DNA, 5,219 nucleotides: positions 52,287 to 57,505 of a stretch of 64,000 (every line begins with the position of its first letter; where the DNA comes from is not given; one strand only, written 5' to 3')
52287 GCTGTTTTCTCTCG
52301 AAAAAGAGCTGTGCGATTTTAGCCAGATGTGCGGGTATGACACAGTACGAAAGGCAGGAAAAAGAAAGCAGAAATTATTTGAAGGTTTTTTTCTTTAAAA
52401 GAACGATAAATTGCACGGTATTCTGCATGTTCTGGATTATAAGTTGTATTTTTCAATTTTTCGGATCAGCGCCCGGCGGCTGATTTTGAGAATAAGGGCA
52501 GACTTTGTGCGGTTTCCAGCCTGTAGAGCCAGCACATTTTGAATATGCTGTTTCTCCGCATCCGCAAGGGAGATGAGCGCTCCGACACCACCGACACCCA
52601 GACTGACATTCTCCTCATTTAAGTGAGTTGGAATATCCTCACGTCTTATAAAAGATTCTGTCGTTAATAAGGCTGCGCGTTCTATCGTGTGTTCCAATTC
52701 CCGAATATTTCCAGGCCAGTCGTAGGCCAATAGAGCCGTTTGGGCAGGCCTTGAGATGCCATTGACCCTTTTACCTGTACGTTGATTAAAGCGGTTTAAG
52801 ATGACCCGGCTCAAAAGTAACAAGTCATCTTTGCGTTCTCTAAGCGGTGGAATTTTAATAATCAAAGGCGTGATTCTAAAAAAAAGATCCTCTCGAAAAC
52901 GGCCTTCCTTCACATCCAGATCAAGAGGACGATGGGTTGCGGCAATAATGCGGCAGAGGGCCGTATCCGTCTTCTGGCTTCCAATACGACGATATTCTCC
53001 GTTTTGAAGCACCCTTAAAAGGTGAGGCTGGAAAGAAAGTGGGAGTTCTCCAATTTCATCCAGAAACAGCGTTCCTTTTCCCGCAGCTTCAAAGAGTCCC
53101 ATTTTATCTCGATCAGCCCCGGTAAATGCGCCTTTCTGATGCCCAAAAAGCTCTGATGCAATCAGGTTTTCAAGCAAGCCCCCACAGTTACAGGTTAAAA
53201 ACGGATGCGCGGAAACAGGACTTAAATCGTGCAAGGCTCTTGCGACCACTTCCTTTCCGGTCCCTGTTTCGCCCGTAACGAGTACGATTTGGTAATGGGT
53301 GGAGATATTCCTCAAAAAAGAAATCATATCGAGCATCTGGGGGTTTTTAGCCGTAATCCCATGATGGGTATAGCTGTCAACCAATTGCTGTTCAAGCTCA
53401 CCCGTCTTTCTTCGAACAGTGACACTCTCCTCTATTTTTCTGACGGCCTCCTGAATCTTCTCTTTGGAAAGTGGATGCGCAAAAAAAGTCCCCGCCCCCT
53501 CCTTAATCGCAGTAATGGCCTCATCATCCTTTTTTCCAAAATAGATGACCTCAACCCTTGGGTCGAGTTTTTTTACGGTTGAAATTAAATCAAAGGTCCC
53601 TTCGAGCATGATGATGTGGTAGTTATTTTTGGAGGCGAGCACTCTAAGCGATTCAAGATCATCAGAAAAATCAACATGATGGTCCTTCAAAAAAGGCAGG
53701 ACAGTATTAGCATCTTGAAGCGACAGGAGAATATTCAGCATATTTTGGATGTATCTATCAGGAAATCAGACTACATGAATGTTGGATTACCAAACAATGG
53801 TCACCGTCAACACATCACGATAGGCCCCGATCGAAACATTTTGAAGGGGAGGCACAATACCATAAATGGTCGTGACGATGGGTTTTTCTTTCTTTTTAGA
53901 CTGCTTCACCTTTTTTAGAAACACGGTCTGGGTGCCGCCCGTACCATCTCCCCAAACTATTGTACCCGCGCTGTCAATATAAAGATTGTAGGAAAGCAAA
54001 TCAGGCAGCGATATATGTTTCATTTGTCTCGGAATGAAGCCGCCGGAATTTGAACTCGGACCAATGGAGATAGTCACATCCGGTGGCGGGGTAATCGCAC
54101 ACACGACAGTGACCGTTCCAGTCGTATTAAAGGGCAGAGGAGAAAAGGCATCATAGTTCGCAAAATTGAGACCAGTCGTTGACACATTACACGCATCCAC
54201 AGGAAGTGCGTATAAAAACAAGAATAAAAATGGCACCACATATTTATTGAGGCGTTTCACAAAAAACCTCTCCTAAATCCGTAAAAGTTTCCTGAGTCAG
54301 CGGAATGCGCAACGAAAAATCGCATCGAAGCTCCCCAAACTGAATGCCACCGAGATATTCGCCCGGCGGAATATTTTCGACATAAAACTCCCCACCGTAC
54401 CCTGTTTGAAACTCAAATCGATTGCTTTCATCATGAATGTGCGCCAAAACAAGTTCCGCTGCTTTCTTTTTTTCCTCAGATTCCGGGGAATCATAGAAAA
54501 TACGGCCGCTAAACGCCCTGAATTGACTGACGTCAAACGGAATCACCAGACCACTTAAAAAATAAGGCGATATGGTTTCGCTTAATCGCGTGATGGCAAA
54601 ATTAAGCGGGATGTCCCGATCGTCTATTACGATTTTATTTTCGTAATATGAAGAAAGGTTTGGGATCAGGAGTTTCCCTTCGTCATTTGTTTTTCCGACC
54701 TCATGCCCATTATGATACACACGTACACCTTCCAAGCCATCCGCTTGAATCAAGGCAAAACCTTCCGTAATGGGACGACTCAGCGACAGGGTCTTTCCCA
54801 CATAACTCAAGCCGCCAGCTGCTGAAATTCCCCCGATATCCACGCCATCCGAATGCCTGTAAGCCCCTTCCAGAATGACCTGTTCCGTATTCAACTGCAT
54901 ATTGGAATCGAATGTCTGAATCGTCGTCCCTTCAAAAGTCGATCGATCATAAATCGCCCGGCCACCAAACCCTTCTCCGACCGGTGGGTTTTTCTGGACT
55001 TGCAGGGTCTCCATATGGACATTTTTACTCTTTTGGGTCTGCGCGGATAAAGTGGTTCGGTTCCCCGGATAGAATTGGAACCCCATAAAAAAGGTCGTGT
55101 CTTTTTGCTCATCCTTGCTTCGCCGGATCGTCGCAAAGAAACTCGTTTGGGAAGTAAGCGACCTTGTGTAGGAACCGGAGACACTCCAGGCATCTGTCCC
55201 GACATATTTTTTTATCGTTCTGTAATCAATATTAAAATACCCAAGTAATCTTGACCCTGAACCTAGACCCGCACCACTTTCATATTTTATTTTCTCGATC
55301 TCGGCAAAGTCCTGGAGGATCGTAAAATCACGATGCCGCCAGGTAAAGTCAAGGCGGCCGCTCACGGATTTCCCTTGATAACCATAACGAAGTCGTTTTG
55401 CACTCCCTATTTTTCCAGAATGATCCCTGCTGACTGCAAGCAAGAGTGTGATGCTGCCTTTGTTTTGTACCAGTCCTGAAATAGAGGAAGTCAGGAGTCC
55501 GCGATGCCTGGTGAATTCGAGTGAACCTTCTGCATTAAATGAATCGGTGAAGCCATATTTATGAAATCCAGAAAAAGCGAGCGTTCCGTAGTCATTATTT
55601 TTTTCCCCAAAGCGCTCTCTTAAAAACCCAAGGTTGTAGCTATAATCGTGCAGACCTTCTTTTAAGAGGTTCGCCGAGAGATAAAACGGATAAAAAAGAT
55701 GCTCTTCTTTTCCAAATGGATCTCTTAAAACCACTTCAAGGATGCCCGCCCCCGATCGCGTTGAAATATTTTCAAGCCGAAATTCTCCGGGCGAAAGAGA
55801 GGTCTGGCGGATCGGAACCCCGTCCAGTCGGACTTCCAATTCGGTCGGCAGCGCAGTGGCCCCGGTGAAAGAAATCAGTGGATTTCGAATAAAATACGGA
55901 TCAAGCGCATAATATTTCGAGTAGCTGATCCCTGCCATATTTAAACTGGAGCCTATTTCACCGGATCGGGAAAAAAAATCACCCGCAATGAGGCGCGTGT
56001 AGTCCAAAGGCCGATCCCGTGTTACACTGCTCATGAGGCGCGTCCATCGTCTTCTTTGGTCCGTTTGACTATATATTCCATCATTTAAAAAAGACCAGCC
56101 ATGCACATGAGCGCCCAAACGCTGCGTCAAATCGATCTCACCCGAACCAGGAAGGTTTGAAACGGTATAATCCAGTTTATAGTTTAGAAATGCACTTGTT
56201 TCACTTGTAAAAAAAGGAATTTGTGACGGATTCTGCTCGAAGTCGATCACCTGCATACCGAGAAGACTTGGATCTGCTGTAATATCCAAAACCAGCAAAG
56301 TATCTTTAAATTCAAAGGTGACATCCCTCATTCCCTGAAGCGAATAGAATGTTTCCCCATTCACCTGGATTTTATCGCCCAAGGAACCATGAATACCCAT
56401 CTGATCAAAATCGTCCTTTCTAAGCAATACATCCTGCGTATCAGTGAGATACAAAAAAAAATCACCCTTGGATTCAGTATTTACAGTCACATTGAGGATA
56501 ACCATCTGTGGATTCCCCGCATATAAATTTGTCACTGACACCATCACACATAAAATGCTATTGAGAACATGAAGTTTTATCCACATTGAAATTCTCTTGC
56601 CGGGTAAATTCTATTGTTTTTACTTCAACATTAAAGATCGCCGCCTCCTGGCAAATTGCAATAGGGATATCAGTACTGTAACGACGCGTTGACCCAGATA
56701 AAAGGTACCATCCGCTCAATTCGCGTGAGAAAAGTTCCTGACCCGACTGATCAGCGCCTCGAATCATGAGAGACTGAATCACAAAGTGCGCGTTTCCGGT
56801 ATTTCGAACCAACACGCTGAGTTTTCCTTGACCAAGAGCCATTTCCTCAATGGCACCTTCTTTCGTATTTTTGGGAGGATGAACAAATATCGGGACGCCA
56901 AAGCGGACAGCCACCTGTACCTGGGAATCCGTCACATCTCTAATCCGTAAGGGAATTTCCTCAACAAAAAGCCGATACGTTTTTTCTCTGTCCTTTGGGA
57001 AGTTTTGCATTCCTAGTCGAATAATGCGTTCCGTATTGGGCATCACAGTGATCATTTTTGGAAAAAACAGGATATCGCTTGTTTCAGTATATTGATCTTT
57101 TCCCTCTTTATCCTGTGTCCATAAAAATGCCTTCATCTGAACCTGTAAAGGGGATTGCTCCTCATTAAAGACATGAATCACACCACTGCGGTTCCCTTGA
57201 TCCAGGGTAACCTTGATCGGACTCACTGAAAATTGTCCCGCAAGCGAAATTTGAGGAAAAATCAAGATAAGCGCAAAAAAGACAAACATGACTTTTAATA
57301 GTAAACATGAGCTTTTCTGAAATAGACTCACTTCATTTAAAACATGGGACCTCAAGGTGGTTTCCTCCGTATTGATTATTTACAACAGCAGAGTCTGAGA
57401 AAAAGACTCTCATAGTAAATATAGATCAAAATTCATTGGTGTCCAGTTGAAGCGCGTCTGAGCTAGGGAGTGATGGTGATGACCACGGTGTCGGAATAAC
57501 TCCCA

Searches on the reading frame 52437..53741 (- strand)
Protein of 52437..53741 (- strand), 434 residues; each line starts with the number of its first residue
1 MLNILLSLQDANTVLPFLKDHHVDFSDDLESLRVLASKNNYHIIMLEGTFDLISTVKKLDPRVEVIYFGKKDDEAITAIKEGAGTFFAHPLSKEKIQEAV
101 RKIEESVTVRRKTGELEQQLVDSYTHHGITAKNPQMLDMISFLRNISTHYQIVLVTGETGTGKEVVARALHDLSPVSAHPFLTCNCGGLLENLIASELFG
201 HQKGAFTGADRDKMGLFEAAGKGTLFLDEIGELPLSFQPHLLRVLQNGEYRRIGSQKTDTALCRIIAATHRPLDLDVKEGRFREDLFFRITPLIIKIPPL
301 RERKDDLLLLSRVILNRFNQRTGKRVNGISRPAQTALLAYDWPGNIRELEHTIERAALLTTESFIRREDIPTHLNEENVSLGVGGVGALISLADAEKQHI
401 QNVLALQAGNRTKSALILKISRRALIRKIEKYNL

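Call 40: search_protein_families(library=pfam, proteins=[window:52437-53741:-], max_evalue=0.00001)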
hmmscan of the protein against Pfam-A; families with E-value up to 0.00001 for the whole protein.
window:52437-53741:- (434 aa): 4 families
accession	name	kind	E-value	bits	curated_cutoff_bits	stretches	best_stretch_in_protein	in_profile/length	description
PF00158.32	Sigma54_activat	-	2.8e-60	203.3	20.2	1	130-294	2-166/168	Sigma-54 interaction domain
PF25601.1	AAA_lid_14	-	6.8e-24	83.9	27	1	301-378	1-78/87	AAA+ ATPase lid domain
PF14532.12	Sigma54_activ_2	-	9e-17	62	25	1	134-300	5-138/138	Sigma-54 interaction domain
PF02954.25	HTH_8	-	2.6e-10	40.3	22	1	391-432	1-42/42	Bacterial regulatory protein, Fis family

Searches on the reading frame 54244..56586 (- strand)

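Call 40: search_protein_families(library=pfam, proteins=[window:54244-56586:-], max_evalue=0.00001)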
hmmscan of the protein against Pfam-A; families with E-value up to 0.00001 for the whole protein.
window:54244-56586:- (780 aa): 1 family
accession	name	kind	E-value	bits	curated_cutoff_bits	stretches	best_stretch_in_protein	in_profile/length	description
PF00577.26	Usher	-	2.1e-28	99.9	27.1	1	156-673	5-538/549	Outer membrane usher protein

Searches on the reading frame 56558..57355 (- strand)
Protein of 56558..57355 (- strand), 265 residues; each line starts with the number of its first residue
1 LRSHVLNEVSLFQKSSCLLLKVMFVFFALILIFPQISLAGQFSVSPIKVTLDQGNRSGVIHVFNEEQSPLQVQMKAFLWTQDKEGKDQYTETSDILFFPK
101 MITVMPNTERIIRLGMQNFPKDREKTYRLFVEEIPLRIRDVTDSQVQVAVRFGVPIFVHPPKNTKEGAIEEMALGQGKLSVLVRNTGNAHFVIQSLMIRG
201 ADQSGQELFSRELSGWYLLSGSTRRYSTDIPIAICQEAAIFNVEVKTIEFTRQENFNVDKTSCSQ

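Call 40: search_protein_families(library=pfam, proteins=[window:56558-57355:-], max_evalue=0.00001)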
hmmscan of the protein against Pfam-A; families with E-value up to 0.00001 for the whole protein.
window:56558-57355:- (265 aa): 1 family
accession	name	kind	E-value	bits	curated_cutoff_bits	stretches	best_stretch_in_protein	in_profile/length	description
PF00345.26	PapD_N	-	5.7e-19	68.8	23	1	42-162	2-124/126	Pili and flagellar-assembly chaperone, PapD N-terminal domain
